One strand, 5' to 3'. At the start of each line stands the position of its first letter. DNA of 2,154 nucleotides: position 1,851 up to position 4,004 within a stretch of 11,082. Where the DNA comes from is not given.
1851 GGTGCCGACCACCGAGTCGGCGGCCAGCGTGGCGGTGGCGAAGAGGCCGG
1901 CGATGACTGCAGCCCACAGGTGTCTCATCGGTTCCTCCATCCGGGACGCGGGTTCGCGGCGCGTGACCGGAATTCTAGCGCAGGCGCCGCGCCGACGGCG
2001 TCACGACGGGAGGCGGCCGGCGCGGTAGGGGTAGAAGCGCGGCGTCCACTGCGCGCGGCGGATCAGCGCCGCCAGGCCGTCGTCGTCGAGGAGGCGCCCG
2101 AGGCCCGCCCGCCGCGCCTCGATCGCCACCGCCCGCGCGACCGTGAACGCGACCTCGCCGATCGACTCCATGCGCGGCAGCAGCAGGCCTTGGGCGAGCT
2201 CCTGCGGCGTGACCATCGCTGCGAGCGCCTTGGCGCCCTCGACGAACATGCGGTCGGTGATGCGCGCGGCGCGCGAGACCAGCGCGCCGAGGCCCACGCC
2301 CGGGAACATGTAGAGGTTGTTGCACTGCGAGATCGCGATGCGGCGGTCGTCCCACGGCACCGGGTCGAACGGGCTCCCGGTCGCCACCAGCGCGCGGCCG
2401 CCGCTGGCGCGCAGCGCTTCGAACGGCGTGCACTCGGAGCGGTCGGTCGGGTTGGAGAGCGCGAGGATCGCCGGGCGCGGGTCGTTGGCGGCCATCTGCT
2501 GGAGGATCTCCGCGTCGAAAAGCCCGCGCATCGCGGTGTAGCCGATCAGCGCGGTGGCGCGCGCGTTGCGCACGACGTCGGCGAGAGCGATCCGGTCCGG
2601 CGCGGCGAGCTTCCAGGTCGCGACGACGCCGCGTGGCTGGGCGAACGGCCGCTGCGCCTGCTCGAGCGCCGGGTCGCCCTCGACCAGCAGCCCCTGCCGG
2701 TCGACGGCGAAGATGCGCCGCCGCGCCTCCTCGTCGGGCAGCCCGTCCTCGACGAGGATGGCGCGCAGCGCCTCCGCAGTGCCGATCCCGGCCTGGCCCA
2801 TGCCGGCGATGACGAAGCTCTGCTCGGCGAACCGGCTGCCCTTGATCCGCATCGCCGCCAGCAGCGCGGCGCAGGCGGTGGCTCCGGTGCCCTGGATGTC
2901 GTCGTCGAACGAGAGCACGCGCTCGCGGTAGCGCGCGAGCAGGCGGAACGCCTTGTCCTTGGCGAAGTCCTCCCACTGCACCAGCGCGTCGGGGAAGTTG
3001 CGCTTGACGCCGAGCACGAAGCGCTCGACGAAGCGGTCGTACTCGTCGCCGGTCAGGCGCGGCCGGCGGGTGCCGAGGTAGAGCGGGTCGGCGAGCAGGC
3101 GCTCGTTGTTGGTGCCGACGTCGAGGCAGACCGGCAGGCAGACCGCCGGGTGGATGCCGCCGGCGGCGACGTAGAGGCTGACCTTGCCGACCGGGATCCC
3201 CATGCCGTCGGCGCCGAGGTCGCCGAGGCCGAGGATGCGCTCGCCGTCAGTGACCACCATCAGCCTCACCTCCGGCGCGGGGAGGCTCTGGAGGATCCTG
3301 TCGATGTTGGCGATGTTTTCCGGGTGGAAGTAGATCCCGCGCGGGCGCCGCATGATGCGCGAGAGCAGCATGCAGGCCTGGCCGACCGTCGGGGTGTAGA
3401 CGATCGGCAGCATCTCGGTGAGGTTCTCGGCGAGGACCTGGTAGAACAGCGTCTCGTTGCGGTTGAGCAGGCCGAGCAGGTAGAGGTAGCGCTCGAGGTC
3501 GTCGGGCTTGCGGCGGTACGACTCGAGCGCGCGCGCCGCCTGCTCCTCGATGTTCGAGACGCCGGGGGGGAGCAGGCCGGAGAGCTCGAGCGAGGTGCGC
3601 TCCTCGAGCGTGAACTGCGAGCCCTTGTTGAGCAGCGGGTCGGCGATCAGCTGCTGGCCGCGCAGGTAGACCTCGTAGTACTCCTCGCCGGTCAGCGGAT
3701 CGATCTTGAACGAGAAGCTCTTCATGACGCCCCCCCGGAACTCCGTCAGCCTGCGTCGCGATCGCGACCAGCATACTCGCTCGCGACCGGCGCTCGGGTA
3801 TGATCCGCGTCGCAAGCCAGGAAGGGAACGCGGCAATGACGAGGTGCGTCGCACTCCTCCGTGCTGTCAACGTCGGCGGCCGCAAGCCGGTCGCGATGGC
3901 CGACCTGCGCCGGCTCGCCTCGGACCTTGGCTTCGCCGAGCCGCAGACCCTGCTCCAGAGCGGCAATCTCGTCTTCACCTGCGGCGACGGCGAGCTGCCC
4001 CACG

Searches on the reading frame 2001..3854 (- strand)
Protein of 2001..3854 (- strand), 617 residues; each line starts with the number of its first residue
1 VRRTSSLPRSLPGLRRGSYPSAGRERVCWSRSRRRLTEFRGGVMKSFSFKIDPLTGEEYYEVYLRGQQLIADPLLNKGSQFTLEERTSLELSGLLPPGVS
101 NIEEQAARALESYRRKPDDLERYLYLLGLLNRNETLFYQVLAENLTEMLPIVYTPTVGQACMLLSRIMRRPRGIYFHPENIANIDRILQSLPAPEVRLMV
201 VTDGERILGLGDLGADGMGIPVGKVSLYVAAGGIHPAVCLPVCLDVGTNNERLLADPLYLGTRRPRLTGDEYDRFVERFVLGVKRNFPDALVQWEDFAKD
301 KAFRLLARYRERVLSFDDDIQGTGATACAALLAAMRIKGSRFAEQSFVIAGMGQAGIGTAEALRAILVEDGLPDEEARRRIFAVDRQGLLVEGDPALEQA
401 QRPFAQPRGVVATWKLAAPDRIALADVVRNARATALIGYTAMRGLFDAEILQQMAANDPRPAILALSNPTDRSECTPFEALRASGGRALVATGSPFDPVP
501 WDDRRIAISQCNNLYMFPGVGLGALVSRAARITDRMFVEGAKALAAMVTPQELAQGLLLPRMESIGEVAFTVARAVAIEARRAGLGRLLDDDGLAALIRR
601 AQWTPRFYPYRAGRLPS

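Call 8: search_protein_families(library=pfam, proteins=[window:2001-3854:-], max_evalue=0.01)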
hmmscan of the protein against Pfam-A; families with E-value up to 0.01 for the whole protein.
window:2001-3854:- (617 aa): 2 families
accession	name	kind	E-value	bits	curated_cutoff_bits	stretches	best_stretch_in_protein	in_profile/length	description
PF03949.21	Malic_M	-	9.2e-89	297.6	23.5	1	320-580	1-257/258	Malic enzyme, NAD binding domain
PF00390.24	malic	-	4.1e-69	232.5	23.1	1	131-310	2-182/182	Malic enzyme, N-terminal domain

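Call 24: find_homologous_proteins(query=window:2001-3854:-, max_evalue=1e-50)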
Query window:2001-3854:- (617 aa): 8000 proteins with E <= 1e-50 among 8000 candidates; the best 120 are listed.
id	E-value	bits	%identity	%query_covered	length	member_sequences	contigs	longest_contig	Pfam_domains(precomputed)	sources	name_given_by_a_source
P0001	0.0e+0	1271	100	93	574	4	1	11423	PF00390.25,PF03949.22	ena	-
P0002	0.0e+0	1157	90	93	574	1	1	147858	PF00390.25,PF03949.22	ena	-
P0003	0.0e+0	1082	85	93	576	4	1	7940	PF00390.25,PF03949.22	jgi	jgi:malate dehydrogenase (oxaloacetate-decarboxylating)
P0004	0.0e+0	1078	85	93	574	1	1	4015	PF00390.25,PF03949.22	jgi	jgi:malic enzyme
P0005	0.0e+0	1078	84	93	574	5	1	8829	PF00390.25,PF03949.22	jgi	jgi:malate dehydrogenase (oxaloacetate-decarboxylating)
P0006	0.0e+0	1076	84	93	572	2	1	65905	PF00390.25,PF03949.22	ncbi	ncbi:MAG: NAD-dependent malic enzyme [Thermoanaerobaculales bacterium]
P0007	0.0e+0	1073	83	92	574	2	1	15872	PF00390.25,PF03949.22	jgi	jgi:malate dehydrogenase (oxaloacetate-decarboxylating)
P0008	0.0e+0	1072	84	93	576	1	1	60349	PF00390.25,PF03949.22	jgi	jgi:malate dehydrogenase (oxaloacetate-decarboxylating)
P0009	0.0e+0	1066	83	93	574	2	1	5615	PF00390.25,PF03949.22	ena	-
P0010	0.0e+0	1065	82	93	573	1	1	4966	PF00390.25,PF03949.22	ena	-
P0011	0.0e+0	1062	83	93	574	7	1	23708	PF00390.25,PF03949.22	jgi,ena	-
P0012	0.0e+0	1062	83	93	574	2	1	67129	PF00390.25,PF03949.22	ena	-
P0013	0.0e+0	1060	83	93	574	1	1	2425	PF00390.25,PF03949.22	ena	-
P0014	1.8e-289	980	77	93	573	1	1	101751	PF00390.25,PF03949.22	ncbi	ncbi:MAG: NAD-dependent malic enzyme [Acidobacteriota bacterium]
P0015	2.3e-289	979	76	93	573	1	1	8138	PF00390.25,PF03949.22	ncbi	-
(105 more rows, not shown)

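Call 25: find_encoding_contigs(protein=P0001, flank=10000, max_places=4)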
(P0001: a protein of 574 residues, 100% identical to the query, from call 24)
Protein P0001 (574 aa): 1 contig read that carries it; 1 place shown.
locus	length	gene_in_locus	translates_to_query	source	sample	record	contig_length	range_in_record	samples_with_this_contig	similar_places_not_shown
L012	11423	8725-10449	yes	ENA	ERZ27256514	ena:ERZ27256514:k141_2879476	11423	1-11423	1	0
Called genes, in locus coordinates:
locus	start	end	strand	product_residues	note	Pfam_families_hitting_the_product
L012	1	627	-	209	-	?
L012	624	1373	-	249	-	PF02146:SIR2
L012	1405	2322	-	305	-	PF03547:Mem_trans, PF01758:SBF (weak)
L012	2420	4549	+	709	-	PF01145:Band_7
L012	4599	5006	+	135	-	-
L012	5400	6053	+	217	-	PF03807:F420_oxidored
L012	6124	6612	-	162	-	-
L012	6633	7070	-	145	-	PF03013:Pyr_excise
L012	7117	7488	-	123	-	-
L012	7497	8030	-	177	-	PF10604:Polyketide_cyc2, PF08327:AHSA1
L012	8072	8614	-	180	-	PF08002:DUF1697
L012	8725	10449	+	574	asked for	PF00390:malic, PF03949:Malic_M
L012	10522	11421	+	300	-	?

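Call 26: find_encoding_contigs(protein=P0002, flank=10000, max_places=4)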
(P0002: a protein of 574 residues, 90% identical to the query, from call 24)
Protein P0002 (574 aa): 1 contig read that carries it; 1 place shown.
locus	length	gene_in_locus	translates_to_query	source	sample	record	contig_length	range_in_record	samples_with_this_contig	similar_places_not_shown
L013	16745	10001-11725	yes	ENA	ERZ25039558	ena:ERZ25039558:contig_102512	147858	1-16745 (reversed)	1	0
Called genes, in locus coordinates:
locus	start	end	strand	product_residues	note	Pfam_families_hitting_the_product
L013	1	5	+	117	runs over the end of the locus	-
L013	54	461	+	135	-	-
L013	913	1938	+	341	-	PF14022:DUF4238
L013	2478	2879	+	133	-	-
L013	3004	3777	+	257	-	PF03807:F420_oxidored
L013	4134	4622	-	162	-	-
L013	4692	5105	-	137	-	PF03013:Pyr_excise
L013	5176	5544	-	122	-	-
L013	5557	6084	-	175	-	PF10604:Polyketide_cyc2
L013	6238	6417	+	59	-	-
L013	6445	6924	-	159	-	-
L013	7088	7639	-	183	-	PF08002:DUF1697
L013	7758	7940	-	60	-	-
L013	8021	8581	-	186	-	PF01712:dNK (faint), PF13521:AAA_28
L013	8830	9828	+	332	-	PF00023:Ank (faint), PF12796:Ank_2 (weak)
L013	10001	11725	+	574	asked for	PF00390:malic, PF03949:Malic_M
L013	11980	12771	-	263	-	PF03544:TonB_C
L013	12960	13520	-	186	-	PF01872:RibD_C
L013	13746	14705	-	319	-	PF20434:BD-FAE, PF07859:Abhydrolase_3, PF00326:Peptidase_S9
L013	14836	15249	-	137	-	-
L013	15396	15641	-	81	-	PF10387:DUF2442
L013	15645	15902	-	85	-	PF13711:DUF4160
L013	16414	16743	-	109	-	?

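Call 34: search_protein_families(library=ncbifam, proteins=[L013:14836-15249:-], max_evalue=0.001)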
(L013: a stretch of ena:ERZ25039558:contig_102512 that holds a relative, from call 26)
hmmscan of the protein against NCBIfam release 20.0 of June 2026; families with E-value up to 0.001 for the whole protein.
L013:14836-15249:- (137 aa): 0 families

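Call 39: find_related_loci(query=L013:14836-15249:-, collection=metagenome_contigs, flank=10000)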
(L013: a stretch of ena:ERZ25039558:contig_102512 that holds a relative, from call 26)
Query L013:14836-15249:- (137 aa) in metagenome_contigs; peptide patterns used: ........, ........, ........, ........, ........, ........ (x = any residue, [..] = any of these).
386 stretches matched a pattern, but none encodes a relative of the query by tblastn (E <= 1e-3).
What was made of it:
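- Tried and rejected: A metagenome scan with the left-cassette protein found no relative (call 39).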

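Call 49: find_homologous_proteins(query=L013:14836-15249:-, max_evalue=0.00001)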
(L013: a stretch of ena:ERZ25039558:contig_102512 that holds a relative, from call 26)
Query L013:14836-15249:- (137 aa): 5 proteins with E <= 0.00001 among 29 candidates.
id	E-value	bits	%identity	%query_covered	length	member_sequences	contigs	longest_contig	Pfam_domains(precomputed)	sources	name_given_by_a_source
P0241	7.1e-87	306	100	100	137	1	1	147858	-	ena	-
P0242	5.5e-69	248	82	83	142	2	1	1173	-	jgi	jgi:hypothetical protein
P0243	2.3e-57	211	69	99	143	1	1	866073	-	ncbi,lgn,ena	-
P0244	2.3e-55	204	74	83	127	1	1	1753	-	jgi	jgi:hypothetical protein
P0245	7.0e-50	186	64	100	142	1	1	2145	-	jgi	jgi:hypothetical protein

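Call 50: find_encoding_contigs(protein=P0243, flank=10000, max_places=2)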
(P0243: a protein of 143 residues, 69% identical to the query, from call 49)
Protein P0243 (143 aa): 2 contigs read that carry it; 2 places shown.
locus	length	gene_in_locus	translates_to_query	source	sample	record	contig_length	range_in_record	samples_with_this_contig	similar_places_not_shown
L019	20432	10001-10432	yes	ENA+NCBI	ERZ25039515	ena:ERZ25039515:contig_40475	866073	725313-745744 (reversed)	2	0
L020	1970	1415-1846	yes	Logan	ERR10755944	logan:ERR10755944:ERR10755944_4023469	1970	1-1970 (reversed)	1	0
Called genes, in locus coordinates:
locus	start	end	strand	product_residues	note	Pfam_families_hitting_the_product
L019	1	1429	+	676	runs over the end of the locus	-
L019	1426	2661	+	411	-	PF00056:Ldh_1_N (faint)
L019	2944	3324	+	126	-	-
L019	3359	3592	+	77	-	-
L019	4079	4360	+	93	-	-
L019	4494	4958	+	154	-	PF03703:bPH_2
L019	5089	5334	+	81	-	-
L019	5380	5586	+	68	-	-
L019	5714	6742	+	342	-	PF00676:E1_dh, PF02775:TPP_enzyme_C (weak), PF13292:DXP_synthase_N (weak)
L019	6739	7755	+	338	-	PF02779:Transket_pyr, PF02780:Transketolase_C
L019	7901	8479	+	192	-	-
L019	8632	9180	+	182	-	-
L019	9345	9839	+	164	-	PF05068:MtlR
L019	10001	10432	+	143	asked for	-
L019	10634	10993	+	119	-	-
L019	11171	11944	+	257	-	-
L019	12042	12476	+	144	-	PF10604:Polyketide_cyc2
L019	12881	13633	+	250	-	PF05368:NmrA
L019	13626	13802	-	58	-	-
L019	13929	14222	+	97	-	PF08734:GYD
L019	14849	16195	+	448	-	PF02812:ELFV_dehydrog_N, PF00208:ELFV_dehydrog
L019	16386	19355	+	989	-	PF00072:Response_reg (faint), PF01326:PPDK_N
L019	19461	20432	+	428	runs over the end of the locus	PF02812:ELFV_dehydrog_N, PF00208:ELFV_dehydrog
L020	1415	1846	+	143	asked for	-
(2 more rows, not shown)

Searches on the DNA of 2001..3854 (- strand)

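Call 27: search_with_rna_model(model_id=R1, sources=[L012, L013], filters=off, max_evalue=0.01)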
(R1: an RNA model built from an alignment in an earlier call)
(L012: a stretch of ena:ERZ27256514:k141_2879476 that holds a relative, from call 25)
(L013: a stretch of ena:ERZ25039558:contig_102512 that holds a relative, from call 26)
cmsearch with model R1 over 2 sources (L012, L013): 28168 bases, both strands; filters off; matches with E-value up to 0.01: 4.
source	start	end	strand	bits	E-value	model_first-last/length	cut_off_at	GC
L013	14728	14831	+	76.6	4.5e-17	1-104/104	no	0.75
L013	14728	14831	-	24.4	0.00047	1-104/104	no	0.75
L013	15931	16032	+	22.3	0.0015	1-104/104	no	0.7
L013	12803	12857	+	21.6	0.0023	1-104/104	no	0.73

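Call 51: search_with_rna_model(model_id=R1, sources=[L019], filters=off, max_evalue=0.01)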
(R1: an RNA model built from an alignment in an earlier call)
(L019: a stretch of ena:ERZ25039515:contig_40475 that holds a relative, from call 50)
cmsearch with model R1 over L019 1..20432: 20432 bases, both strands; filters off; matches with E-value up to 0.01: 5.
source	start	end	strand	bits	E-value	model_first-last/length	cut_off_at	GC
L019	11947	12022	-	33.1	2.3e-06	1-104/104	no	0.66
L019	9195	9314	-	27.3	6.3e-05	8-97/104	no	0.62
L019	12489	12552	-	26.7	8.9e-05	1-104/104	no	0.67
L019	10441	10561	-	25.6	0.00016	6-99/104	no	0.64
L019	11947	12022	+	20.6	0.003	1-104/104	no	0.66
